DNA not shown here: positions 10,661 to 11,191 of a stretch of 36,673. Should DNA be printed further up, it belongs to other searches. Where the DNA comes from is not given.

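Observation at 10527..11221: Poorly characterised two-gene unit yjdI-yjdJ divergent from dcuS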

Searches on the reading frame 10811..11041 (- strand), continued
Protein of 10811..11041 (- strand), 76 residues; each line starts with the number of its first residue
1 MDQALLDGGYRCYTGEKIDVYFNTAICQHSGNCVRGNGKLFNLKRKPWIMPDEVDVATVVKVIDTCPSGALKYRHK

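Call 69: find_encoding_contigs(protein=P0028, flank=3000, max_places=2)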
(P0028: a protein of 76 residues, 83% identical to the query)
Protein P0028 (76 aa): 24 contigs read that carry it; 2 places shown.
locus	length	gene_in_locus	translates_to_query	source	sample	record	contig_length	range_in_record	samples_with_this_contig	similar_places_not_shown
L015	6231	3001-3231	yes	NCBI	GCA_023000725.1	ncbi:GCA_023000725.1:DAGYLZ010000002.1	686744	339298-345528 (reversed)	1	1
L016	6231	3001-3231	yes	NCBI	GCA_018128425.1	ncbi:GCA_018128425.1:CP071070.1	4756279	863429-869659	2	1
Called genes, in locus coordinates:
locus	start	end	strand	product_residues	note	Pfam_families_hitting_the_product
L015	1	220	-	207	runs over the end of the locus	PF14090:HTH_39 (faint)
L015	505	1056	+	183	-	-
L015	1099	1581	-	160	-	PF27292:YqeJ_C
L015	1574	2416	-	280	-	PF00486:Trans_reg_C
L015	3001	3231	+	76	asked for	PF06902:Fer4_19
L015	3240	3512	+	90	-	PF00583:Acetyltransf_1 (weak), PF14542:Acetyltransf_CG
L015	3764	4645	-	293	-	-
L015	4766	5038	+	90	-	PF02583:Trns_repr_metal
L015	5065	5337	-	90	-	-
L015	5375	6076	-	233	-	PF27348:EcpR_N, PF00196:GerE (faint)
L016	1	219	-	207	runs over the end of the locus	PF14090:HTH_39 (faint)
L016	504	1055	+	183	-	-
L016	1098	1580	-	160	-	PF27292:YqeJ_C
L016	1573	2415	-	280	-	PF00486:Trans_reg_C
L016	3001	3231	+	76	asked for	PF06902:Fer4_19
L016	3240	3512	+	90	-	PF00583:Acetyltransf_1 (weak), PF14542:Acetyltransf_CG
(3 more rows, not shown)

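Call 70: find_encoding_contigs(protein=P0097, flank=3000, max_places=2)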
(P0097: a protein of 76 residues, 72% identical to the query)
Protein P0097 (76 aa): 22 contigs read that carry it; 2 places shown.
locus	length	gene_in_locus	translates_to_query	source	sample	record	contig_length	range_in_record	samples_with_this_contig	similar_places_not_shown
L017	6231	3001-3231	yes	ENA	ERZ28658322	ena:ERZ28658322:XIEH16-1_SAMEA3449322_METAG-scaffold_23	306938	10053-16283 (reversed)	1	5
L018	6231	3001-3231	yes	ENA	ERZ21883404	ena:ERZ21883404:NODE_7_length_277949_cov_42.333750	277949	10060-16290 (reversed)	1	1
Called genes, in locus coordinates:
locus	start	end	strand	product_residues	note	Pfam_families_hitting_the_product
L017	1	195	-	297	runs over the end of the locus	PF20560:MotA_N, PF01618:MotA_ExbB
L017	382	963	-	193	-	PF05280:FlhC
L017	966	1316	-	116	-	PF05247:FlhD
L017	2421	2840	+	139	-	PF00582:Usp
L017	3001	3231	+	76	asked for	PF06902:Fer4_19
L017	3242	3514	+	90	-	PF00583:Acetyltransf_1 (weak), PF14542:Acetyltransf_CG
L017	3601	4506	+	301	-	PF10340:Say1_Mug180, PF20434:BD-FAE, PF07859:Abhydrolase_3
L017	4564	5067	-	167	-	PF10696:DUF2501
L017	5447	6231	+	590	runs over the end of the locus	PF03717:PBP_dimer, PF00905:Transpeptidase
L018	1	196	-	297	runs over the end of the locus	PF20560:MotA_N, PF01618:MotA_ExbB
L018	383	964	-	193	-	PF05280:FlhC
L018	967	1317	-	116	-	PF05247:FlhD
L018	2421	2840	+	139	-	PF00582:Usp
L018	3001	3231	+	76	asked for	PF06902:Fer4_19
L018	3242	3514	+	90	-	PF00583:Acetyltransf_1 (weak), PF14542:Acetyltransf_CG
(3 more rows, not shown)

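Call 71: find_encoding_contigs(protein=P0116, flank=3000, max_places=2)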
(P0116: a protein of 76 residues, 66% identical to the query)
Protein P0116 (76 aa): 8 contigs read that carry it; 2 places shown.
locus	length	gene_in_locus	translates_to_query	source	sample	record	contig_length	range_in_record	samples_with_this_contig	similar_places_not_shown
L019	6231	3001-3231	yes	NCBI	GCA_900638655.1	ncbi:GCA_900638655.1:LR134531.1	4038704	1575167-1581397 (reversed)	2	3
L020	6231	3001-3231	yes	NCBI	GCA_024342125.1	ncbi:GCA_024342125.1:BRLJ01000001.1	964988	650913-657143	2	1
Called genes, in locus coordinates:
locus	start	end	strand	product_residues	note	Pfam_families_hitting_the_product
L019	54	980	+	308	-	PF00144:Beta-lactamase (faint), PF00768:Peptidase_S11, PF13354:Beta-lactamase2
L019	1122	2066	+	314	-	PF05661:DUF808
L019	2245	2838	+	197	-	PF04893:Yip1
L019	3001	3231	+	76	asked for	PF06902:Fer4_19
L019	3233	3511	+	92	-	PF00583:Acetyltransf_1 (weak), PF14542:Acetyltransf_CG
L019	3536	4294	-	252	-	PF08220:HTH_DeoR, PF08279:HTH_11 (weak), PF00455:DeoRC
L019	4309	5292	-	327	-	PF04166:PdxA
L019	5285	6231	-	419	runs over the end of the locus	PF07005:SBD_N, PF17042:NBD_C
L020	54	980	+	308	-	PF00144:Beta-lactamase (faint), PF00768:Peptidase_S11, PF13354:Beta-lactamase2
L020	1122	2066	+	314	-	PF05661:DUF808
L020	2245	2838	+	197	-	PF04893:Yip1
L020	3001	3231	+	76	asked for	PF06902:Fer4_19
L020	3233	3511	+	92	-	PF00583:Acetyltransf_1 (weak), PF14542:Acetyltransf_CG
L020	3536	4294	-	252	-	PF08220:HTH_DeoR, PF08279:HTH_11 (weak), PF00455:DeoRC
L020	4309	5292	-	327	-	PF04166:PdxA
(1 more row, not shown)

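Call 95: search_protein_families(proteins=[window:10814-11041:-], library=padloc, max_evalue=0.1)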
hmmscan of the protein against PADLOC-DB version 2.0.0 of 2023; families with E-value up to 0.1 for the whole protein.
window:10814-11041:- (76 aa): 0 families

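Call 96: search_protein_families(proteins=[window:10814-11041:-], library=phrogs, max_evalue=0.01)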
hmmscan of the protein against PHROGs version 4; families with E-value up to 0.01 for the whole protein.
window:10814-11041:- (76 aa): 0 families
